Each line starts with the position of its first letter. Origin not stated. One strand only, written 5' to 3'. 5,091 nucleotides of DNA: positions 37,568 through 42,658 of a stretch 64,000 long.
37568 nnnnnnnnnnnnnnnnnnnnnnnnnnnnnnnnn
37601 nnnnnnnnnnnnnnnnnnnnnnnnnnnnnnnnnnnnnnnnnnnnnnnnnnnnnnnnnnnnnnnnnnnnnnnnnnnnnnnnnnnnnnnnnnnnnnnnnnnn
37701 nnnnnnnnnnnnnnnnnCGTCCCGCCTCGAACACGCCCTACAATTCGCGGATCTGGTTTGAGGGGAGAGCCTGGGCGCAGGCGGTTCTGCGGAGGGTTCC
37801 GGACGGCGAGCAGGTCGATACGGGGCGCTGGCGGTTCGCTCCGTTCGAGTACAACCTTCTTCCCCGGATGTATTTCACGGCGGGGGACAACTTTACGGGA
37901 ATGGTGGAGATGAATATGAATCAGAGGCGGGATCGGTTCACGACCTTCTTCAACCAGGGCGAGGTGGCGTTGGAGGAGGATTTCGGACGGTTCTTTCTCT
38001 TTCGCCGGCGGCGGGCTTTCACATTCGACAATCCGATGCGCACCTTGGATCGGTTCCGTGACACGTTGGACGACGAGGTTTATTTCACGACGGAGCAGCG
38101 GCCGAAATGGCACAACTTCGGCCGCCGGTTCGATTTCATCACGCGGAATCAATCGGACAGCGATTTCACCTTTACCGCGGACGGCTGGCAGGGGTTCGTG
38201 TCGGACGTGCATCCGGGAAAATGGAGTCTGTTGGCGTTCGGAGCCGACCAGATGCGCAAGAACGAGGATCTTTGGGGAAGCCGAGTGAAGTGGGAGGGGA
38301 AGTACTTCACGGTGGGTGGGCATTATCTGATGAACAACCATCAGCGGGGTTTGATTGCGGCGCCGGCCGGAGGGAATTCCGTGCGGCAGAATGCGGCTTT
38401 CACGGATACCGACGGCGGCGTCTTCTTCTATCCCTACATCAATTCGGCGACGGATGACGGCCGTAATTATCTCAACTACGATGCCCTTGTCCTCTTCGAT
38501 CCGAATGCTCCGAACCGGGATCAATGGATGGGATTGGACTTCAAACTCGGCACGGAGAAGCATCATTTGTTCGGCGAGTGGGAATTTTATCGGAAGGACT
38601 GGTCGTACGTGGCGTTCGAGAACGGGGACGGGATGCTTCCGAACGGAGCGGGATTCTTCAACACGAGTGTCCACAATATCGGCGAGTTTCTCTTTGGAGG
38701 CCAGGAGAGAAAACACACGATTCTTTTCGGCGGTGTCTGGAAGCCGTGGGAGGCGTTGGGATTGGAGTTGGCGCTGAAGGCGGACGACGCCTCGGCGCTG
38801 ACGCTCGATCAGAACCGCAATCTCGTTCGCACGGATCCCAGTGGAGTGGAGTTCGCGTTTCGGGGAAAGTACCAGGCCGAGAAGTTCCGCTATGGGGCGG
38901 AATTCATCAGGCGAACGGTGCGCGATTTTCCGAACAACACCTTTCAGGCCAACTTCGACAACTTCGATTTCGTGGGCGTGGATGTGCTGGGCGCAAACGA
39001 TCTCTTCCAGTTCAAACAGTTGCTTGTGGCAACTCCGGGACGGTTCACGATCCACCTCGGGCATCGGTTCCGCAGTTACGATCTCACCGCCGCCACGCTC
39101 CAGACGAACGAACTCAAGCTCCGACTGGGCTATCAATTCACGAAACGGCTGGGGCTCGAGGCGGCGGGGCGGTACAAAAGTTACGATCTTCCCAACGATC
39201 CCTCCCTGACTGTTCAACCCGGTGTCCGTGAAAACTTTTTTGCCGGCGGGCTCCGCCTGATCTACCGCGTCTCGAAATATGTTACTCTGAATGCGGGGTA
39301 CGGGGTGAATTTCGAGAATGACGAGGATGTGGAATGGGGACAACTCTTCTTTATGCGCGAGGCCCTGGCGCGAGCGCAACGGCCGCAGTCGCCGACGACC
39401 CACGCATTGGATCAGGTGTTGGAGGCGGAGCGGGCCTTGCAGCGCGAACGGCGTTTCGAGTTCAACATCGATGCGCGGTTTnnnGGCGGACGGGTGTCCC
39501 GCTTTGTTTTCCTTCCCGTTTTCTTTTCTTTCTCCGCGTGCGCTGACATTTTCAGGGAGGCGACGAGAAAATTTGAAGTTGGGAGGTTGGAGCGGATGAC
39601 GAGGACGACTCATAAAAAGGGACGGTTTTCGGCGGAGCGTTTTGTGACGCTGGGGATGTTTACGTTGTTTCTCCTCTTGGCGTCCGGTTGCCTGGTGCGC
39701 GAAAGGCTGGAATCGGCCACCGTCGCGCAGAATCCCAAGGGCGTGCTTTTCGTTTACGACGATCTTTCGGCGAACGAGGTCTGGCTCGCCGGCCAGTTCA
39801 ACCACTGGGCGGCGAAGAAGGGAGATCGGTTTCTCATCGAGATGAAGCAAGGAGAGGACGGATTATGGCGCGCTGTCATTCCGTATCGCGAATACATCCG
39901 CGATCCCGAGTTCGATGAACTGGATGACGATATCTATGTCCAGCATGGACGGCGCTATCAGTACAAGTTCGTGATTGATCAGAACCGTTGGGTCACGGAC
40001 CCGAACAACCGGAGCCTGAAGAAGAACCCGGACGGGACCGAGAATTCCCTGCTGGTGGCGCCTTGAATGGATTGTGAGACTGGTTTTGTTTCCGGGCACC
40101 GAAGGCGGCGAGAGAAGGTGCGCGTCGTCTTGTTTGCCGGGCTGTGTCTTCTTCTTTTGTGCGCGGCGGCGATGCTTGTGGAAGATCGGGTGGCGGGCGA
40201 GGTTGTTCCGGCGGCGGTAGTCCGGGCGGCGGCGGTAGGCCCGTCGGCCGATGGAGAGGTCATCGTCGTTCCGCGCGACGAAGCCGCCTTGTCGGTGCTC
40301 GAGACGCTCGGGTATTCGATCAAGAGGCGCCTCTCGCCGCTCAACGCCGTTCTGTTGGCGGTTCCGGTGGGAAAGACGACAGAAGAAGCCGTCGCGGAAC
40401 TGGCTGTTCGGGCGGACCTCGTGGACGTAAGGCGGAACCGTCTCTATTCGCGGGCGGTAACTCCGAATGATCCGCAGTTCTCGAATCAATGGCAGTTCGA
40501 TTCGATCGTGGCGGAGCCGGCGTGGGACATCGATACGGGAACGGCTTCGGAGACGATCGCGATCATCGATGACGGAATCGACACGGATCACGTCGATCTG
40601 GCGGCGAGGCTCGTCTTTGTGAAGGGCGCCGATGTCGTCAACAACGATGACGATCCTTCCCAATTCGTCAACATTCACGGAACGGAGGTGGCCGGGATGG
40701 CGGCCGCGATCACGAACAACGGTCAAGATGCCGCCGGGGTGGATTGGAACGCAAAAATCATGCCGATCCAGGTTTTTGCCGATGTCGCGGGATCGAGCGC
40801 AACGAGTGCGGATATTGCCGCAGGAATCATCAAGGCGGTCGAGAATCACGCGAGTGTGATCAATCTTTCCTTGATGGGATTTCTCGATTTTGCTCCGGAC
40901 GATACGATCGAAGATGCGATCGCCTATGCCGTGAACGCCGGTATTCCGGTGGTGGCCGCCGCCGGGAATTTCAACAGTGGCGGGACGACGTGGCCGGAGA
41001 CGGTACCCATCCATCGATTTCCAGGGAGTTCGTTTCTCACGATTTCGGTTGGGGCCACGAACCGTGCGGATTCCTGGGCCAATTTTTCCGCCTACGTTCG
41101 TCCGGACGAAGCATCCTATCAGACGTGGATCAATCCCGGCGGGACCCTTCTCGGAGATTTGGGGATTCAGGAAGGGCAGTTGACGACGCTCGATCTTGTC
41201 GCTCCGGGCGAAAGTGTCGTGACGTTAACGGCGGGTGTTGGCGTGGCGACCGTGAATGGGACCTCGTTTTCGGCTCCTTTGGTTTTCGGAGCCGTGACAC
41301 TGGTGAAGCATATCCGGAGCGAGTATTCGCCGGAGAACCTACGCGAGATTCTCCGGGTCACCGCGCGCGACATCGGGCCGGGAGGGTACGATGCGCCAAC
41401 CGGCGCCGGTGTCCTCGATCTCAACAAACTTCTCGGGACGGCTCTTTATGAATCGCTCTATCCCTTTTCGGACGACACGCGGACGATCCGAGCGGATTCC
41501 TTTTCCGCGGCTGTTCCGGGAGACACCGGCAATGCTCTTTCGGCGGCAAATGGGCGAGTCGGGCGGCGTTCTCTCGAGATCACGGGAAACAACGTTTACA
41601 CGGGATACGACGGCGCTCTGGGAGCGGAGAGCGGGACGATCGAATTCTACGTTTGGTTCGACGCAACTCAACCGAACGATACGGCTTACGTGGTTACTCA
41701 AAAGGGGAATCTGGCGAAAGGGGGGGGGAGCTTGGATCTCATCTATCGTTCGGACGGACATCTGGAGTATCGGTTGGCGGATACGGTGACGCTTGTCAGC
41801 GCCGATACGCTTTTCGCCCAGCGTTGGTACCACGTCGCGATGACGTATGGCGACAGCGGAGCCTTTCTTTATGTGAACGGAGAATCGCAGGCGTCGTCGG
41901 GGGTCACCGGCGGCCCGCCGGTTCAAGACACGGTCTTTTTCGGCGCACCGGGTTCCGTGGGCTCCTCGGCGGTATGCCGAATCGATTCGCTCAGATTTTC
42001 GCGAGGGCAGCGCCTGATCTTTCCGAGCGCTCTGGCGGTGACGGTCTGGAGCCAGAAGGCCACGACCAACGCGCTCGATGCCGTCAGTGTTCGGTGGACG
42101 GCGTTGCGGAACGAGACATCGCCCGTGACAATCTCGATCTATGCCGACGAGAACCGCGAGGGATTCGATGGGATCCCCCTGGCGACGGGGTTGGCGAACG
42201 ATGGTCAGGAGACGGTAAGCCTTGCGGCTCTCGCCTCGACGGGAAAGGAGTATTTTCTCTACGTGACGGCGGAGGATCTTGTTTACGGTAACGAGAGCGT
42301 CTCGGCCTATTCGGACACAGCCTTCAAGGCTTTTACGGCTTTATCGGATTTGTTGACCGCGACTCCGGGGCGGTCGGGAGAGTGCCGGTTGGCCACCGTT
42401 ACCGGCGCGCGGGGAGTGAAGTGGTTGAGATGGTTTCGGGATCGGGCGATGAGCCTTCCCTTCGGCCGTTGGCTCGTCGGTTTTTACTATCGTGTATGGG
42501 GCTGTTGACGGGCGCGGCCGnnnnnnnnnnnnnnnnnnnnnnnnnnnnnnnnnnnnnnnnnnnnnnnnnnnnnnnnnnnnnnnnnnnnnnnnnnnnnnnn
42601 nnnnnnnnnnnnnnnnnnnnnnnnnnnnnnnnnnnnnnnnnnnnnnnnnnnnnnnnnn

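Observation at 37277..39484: Glycogen-binding (CBM48/AMPK-beta GBD-type) domain fused to the N-terminus of an outer-membrane beta-barrel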

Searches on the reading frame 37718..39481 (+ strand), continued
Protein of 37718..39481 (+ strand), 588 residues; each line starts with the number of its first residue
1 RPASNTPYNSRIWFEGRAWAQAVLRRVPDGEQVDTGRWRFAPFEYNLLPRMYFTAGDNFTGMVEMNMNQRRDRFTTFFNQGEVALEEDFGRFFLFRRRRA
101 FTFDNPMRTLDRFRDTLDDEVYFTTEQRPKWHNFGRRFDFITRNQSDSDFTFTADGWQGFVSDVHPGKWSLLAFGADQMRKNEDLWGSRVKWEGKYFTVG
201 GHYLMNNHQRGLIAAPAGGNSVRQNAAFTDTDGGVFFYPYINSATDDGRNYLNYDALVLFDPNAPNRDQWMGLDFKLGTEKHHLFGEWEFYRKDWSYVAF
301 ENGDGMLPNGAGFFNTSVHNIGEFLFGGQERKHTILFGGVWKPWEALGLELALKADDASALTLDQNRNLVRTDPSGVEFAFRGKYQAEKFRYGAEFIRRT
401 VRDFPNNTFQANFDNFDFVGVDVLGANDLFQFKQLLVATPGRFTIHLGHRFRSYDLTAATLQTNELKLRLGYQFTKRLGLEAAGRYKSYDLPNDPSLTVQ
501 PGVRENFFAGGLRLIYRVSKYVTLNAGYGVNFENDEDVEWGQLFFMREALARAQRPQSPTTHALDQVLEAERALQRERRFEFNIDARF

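Call 88: find_encoding_contigs(protein=P0062, flank=8000, max_places=1)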
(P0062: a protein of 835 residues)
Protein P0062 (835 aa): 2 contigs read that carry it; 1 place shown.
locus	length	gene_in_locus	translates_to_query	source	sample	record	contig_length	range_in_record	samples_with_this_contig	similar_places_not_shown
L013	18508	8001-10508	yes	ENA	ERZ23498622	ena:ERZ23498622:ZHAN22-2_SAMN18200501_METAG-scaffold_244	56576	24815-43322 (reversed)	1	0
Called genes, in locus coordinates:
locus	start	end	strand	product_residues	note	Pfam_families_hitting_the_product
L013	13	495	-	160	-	PF04008:Adenosine_kin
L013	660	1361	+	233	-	-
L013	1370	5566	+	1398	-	PF13620:CarboxypepD_reg (faint), PF09985:Glucodextran_C, PF13585:CHU_C (weak)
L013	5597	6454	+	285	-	-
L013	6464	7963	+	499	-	-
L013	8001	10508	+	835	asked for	PF00686:CBM_20, PF02922:CBM_48 (faint)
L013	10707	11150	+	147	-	PF02922:CBM_48, PF16561:AMPK1_CBM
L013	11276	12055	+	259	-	PF09985:Glucodextran_C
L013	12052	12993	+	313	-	PF00528:BPD_transp_1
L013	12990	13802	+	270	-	PF00528:BPD_transp_1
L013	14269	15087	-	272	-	-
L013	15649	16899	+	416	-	PF01547:SBP_bac_1, PF13416:SBP_bac_8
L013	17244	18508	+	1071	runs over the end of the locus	PF03065:Glyco_hydro_57, PF09985:Glucodextran_C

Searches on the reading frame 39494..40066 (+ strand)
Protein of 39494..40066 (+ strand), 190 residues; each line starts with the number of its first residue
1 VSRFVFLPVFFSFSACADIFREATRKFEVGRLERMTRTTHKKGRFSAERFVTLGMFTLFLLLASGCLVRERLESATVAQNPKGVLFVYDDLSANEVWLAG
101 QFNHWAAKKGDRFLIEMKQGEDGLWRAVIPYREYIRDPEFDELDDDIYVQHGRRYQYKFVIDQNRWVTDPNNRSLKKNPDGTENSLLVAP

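Call 5: search_protein_families(library=pfam, proteins=[window:39494-40066:+], max_evalue=0.01)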
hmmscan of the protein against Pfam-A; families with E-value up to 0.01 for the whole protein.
window:39494-40066:+ (190 aa): 2 families
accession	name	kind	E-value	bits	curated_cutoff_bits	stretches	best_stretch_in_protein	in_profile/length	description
PF02922.24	CBM_48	-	0.00021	22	22.4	1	91-171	20-82/83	Carbohydrate-binding module 48 (Isoamylase N-terminal domain)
PF16561.11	AMPK1_CBM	-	0.00047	20.8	26.8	0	154-186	46-77/85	Glycogen recognition site of AMP-activated protein kinase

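Call 17: search_protein_families(library=ncbifam, proteins=[window:39494-40066:+], max_evalue=0.1)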
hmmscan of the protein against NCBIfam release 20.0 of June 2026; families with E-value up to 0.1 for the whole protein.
window:39494-40066:+ (190 aa): 1 family
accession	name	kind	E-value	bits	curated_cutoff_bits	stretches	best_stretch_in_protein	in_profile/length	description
NF053604.1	PyCsp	equivalog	0.073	13.3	120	0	108-145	5-40/67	RNA chaperone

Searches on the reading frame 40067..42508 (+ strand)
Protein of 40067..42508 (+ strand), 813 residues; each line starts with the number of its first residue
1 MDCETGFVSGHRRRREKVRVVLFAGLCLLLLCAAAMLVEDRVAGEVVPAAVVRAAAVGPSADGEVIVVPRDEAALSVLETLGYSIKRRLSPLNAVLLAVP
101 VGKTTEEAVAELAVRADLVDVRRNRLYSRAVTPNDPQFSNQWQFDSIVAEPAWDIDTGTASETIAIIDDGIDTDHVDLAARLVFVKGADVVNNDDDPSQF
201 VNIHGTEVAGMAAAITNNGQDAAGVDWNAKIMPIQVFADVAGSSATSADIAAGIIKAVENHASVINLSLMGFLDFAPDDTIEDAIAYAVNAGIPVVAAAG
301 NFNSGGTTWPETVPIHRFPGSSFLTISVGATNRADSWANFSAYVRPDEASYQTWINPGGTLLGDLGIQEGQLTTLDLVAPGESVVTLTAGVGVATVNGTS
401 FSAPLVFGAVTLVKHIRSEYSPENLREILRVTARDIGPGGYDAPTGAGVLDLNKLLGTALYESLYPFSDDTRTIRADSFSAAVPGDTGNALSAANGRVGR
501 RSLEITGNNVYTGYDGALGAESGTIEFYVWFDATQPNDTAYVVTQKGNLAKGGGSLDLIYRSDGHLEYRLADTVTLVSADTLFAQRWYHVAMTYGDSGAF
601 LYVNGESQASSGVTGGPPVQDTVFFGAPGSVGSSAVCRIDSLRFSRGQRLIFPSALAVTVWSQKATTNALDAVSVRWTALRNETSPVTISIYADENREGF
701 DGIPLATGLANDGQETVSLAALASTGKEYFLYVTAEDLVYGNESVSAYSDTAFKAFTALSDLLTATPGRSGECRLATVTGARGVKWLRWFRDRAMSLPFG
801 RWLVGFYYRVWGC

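Call 5: search_protein_families(library=pfam, proteins=[window:40067-42508:+], max_evalue=0.01)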
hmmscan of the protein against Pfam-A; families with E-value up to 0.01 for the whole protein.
window:40067-42508:+ (813 aa): 4 families
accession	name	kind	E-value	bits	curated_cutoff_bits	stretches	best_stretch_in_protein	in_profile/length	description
PF00082.27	Peptidase_S8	-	5.2e-38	131.4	21.8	1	163-448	5-288/288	Subtilase family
PF13385.13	Laminin_G_3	-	6.2e-12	46.3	27.6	1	515-644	11-140/151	Concanavalin A-like lectin/glucanases superfamily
PF10342.15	Kre9_KNH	-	0.0004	21.5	24.6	1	665-750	6-90/94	Kre9/KNH-like N-terminal Ig-like domain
PF22148.1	Fervidolysin_NPro-like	-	0.00045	21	21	1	61-113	16-70/81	Fervidolysin N-terminal prodomain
